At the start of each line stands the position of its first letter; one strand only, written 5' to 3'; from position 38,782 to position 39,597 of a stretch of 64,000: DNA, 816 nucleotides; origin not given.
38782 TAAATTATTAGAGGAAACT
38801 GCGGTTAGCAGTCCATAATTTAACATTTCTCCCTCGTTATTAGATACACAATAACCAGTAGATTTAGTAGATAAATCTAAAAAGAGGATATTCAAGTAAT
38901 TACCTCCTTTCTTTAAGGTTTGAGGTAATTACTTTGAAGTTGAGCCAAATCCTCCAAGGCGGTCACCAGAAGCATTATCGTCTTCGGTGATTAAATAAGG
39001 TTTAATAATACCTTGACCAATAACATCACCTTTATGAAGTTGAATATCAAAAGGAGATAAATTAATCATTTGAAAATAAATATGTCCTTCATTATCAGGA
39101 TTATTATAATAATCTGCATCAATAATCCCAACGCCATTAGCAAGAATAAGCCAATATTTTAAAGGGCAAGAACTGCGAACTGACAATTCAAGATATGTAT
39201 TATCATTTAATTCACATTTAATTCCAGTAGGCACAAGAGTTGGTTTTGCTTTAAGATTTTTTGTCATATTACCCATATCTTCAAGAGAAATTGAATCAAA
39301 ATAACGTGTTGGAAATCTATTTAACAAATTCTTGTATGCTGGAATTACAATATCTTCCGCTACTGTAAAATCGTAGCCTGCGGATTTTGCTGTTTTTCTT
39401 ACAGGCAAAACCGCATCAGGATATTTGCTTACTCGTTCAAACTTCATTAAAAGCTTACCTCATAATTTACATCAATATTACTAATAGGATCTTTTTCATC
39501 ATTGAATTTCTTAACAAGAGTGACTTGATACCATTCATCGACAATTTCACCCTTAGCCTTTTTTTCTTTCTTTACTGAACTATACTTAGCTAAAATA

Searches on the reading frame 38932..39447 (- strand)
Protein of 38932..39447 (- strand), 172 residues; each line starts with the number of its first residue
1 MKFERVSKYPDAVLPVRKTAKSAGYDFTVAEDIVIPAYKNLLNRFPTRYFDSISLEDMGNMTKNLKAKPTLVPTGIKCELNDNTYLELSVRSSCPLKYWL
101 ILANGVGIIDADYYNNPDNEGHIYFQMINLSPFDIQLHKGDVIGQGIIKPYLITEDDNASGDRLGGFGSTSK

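Call 18: search_protein_families(library=pfam, proteins=[window:38932-39447:-], max_evalue=0.001)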
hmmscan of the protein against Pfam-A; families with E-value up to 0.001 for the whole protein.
window:38932-39447:- (172 aa): 1 family
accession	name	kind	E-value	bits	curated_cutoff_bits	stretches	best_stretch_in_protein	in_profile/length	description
PF00692.24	dUTPase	-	6.2e-12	45.9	22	1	68-153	30-106/129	dUTPase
